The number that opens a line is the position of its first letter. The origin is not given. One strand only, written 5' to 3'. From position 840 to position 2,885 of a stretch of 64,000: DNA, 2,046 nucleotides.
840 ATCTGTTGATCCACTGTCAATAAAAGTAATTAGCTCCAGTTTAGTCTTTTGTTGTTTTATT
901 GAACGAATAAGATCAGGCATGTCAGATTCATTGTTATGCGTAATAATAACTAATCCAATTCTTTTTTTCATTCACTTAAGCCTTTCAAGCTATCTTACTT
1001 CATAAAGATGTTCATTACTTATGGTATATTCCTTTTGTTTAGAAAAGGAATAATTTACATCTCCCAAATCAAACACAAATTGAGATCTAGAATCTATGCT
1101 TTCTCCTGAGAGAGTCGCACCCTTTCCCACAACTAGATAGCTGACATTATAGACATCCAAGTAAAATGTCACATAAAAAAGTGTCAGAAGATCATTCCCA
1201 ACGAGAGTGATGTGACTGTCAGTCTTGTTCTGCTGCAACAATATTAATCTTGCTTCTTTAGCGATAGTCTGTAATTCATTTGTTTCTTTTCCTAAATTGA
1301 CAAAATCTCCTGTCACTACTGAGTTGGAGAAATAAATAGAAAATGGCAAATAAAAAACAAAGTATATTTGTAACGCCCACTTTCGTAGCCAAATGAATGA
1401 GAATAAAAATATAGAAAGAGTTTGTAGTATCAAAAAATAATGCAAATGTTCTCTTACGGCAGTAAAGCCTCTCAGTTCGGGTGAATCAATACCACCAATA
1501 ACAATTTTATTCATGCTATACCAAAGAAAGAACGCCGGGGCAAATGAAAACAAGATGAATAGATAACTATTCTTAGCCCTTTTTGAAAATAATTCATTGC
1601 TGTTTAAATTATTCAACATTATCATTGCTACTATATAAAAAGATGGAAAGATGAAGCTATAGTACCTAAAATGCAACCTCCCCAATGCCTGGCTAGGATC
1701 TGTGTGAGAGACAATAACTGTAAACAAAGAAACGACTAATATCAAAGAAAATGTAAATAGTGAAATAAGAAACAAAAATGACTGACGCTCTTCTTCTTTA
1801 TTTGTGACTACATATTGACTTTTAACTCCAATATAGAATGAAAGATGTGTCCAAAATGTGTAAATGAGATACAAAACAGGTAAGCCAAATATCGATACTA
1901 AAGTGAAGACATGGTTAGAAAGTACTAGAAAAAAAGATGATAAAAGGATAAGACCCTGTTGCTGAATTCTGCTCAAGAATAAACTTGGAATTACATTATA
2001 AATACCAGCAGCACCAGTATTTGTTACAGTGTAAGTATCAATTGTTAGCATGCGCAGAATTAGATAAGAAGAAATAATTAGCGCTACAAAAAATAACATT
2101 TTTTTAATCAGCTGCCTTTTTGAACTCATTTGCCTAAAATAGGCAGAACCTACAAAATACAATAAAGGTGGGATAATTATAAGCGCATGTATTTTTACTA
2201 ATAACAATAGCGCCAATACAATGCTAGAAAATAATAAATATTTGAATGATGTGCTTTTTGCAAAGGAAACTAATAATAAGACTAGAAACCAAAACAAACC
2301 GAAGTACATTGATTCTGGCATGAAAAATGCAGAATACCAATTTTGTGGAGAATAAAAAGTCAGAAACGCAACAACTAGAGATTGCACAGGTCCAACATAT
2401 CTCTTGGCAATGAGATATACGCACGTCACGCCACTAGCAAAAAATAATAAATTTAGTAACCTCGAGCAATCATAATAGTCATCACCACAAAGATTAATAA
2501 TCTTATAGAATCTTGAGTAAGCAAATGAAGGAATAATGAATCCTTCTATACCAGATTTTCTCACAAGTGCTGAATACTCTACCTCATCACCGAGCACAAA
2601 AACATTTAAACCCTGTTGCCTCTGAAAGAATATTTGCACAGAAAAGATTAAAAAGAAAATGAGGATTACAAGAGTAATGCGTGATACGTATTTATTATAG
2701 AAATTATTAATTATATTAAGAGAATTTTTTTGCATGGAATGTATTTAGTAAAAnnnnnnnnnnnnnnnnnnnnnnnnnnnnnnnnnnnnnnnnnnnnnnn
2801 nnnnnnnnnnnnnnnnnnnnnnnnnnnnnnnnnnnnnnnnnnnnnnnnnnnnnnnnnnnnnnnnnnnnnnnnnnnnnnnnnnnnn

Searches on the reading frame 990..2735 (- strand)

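Call 4: search_protein_families(library=pfam, proteins=[window:990-2735:-], max_evalue=0.01)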
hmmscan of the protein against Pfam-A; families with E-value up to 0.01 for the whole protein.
window:990-2735:- (581 aa): 1 family
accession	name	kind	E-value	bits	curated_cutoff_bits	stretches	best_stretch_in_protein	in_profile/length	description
PF13231.12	PMT_2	-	5.9e-07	30.3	26.1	1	92-223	25-156/160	Dolichyl-phosphate-mannose-protein mannosyltransferase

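Call 5: search_protein_families(library=ncbifam, proteins=[window:990-2735:-], max_evalue=0.01)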
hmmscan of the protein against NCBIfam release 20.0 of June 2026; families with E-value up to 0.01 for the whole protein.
window:990-2735:- (581 aa): 0 families
